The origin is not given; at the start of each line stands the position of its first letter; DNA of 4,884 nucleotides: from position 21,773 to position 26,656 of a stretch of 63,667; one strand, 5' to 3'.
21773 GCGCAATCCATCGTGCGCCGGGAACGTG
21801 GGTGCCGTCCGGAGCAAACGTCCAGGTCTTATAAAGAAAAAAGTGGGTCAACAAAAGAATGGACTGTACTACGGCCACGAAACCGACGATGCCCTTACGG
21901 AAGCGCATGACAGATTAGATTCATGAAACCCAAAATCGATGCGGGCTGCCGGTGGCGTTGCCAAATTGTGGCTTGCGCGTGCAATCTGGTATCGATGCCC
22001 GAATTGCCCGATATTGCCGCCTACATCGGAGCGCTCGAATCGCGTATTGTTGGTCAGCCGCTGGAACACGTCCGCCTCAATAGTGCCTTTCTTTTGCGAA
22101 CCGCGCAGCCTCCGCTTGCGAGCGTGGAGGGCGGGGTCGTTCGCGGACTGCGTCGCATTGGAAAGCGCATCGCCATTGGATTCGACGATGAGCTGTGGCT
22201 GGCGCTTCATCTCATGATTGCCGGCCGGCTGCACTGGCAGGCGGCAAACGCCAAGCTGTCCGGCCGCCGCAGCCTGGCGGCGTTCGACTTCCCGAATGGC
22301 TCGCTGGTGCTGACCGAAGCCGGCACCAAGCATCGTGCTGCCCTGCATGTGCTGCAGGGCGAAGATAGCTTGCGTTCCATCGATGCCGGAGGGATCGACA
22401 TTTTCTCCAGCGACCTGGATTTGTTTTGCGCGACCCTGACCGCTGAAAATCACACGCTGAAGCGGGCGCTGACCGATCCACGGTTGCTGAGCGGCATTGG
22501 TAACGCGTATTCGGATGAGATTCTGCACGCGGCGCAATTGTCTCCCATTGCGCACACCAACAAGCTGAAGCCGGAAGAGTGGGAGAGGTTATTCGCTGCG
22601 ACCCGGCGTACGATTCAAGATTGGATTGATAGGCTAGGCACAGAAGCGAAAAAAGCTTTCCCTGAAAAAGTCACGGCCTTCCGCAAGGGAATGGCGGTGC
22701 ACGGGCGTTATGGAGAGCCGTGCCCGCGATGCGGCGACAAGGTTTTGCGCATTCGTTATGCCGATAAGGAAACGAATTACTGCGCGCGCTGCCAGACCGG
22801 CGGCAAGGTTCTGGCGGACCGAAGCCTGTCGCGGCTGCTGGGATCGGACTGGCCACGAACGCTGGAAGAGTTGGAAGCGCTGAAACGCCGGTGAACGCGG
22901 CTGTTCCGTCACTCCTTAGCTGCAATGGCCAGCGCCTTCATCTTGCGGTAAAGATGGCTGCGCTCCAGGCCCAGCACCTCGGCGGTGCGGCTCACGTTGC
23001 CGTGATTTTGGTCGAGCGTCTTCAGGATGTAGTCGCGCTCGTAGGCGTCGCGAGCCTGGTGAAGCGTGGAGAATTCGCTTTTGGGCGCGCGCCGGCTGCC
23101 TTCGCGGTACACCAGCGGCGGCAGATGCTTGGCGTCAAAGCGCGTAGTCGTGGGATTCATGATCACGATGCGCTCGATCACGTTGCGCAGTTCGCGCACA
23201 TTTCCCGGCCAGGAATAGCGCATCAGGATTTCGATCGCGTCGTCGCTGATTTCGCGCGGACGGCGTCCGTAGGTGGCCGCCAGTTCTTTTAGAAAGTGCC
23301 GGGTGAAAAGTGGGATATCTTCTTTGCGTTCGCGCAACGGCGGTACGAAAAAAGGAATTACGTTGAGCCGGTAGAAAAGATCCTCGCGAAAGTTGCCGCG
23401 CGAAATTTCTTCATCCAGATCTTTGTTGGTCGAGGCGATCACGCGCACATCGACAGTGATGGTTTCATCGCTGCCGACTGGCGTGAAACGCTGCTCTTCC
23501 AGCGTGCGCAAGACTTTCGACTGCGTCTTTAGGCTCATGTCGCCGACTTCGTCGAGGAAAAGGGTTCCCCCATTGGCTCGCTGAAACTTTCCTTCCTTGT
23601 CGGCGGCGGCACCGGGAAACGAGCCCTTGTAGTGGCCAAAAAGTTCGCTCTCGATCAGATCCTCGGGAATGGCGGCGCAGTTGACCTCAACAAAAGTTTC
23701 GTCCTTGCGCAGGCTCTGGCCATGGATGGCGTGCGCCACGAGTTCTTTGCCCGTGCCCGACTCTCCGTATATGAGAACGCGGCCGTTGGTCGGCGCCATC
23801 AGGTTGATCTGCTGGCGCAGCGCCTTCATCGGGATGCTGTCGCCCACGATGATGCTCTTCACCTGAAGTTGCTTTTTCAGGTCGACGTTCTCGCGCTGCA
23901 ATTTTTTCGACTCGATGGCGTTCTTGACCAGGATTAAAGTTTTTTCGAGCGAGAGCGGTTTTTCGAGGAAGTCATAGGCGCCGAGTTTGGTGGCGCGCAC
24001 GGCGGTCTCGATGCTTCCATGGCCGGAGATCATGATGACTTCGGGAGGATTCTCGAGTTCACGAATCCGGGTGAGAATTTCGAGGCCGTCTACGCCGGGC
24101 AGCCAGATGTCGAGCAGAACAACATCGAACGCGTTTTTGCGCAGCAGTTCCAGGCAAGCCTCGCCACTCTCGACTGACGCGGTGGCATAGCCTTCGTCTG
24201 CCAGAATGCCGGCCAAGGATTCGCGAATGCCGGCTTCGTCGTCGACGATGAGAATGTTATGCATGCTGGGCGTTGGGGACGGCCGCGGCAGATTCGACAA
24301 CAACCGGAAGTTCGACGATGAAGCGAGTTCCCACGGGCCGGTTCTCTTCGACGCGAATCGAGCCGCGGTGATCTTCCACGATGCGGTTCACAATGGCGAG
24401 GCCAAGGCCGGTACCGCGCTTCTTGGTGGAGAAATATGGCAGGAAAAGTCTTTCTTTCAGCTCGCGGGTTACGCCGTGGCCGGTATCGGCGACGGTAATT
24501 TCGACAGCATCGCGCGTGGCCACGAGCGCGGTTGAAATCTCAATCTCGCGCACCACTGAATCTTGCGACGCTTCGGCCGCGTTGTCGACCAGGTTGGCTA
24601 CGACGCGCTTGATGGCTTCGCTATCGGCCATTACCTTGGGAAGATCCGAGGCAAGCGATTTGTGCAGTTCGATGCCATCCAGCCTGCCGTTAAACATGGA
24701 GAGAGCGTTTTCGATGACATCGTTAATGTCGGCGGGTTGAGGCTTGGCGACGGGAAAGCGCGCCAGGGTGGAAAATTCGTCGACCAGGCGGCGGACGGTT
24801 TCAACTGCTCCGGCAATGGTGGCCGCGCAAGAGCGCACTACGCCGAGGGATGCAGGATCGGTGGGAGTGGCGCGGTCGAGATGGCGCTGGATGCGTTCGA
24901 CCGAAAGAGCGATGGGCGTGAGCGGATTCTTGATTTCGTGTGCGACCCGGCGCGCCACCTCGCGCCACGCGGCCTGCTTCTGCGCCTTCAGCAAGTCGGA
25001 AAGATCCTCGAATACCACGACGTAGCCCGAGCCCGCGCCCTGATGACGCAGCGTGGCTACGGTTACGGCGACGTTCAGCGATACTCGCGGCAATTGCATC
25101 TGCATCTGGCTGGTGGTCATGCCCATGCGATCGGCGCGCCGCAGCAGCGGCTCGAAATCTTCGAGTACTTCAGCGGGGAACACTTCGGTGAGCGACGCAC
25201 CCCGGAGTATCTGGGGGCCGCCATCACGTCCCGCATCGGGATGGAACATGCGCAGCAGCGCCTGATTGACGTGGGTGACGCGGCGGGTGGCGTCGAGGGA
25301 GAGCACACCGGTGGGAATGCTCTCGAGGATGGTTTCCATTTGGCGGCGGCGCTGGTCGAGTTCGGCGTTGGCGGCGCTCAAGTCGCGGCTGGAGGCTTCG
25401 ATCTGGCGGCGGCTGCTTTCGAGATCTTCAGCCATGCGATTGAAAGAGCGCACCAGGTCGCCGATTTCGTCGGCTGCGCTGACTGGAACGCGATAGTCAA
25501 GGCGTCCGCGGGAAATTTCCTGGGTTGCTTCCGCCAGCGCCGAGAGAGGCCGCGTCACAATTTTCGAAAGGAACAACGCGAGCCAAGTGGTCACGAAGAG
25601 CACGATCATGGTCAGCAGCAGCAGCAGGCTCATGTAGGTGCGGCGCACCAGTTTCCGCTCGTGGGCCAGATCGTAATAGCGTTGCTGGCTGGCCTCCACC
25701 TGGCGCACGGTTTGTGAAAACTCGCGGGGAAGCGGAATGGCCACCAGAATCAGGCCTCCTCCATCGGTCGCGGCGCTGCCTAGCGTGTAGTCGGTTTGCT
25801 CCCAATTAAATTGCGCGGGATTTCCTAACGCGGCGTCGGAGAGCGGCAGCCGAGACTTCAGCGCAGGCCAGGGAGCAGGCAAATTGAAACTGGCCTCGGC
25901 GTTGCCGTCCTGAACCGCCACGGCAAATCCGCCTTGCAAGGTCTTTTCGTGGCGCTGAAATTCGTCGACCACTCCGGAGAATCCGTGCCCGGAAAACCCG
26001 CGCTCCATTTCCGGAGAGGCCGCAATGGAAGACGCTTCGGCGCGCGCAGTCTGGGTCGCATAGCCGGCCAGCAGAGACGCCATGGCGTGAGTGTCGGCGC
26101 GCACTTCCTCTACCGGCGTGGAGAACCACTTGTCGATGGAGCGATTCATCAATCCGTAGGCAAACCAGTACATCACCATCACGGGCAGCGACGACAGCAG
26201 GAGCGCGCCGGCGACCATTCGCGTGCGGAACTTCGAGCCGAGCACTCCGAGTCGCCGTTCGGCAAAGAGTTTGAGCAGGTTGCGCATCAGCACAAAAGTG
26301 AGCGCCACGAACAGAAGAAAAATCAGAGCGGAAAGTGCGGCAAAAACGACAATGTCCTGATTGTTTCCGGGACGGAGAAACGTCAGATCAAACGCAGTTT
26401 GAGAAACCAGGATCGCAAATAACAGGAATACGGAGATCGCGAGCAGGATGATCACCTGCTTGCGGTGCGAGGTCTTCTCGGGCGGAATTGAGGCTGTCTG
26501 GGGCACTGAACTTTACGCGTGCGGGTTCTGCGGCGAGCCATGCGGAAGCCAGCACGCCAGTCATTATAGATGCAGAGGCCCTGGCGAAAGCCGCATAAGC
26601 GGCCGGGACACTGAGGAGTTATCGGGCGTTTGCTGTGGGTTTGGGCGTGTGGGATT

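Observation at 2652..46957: Window-wide class of intergenic 7-10 nt tandem arrays, mostly arranged as reverse-complementary 'mirror' pairs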

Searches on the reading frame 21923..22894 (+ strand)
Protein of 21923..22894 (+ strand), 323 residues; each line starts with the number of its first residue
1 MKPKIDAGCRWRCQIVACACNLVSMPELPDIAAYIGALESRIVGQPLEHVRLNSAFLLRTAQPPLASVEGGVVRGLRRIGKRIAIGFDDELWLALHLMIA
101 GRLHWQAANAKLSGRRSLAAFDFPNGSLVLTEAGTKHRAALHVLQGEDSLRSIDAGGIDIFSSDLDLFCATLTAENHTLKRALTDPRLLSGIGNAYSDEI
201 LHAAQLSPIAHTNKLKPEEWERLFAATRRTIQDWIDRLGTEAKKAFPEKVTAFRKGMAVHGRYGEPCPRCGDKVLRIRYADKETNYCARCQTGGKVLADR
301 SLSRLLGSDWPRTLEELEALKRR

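Call 69: search_protein_families(library=pfam, proteins=[window:21923-22894:+], max_evalue=0.00001)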
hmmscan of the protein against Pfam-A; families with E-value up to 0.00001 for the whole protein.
window:21923-22894:+ (323 aa): 3 families
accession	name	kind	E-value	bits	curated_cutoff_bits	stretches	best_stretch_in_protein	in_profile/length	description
PF01149.29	Fapy_DNA_glyco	-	3.9e-13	50.5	25.5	1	25-115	1-92/117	Formamidopyrimidine-DNA glycosylase N-terminal domain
PF06831.19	H2TH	-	5.8e-13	49.1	34.7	1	164-237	11-84/93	Formamidopyrimidine-DNA glycosylase H2TH domain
PF06827.20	zf-FPG_IleRS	-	3.3e-07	30.5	21.3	1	264-292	1-29/30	Zinc finger found in FPG and IleRS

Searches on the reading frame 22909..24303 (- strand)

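Call 70: search_protein_families(library=pfam, proteins=[window:22909-24303:-], max_evalue=0.00001)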
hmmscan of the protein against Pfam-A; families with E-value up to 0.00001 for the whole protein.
window:22909-24303:- (464 aa): 7 families
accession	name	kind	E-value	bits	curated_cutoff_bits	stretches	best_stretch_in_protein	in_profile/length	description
PF00158.32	Sigma54_activat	-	2.1e-68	229.7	20.2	1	152-317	1-166/168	Sigma-54 interaction domain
PF00072.30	Response_reg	-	3.9e-31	107.9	30.2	1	17-122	1-106/111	Response regulator receiver domain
PF25601.1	AAA_lid_14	-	7.7e-28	96.6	27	1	324-405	1-81/87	AAA+ ATPase lid domain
PF14532.12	Sigma54_activ_2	-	6.4e-20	72.2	25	1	153-323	1-138/138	Sigma-54 interaction domain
PF02954.25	HTH_8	-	1.3e-11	44.4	22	1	422-457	6-41/42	Bacterial regulatory protein, Fis family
PF07728.20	AAA_5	-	9.7e-08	32.6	22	1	176-294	2-123/139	AAA domain (dynein-related subfamily)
PF00004.35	AAA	-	4.4e-06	27.6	21.2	1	176-308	1-126/131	ATPase family associated with various cellular activities (AAA)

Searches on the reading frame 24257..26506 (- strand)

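Call 56: search_protein_families(library=pfam, proteins=[window:24257-26506:-])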
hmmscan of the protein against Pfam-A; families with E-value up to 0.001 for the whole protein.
window:24257-26506:- (749 aa): 8 families
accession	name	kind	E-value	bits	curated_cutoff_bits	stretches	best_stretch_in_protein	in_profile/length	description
PF02518.31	HATPase_c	-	2.4e-24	86.4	26.4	1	628-735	2-109/111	Histidine kinase-, DNA gyrase B-, and HSP90-like ATPase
PF00672.30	HAMP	-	8.2e-18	64.9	25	1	312-363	1-52/53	HAMP domain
PF00512.31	HisKA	-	2.8e-07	30.9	26.9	1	514-583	2-62/66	His Kinase A (phospho-acceptor) domain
PF08448.16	PAS_4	-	1.7e-06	28.6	23.1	1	394-504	1-107/110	PAS fold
PF13188.13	PAS_8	-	2e-06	27.9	21.8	1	390-435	3-48/65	PAS domain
PF14501.12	HATPase_c_5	-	6.2e-06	26.5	22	1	631-722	5-91/102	GHKL domain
PF13581.12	HATPase_c_2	-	2.3e-05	24.8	27.4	1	632-716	32-113/127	Histidine kinase-like ATPase domain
PF00989.32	PAS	-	0.00033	21.1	22.6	1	389-422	2-35/113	PAS fold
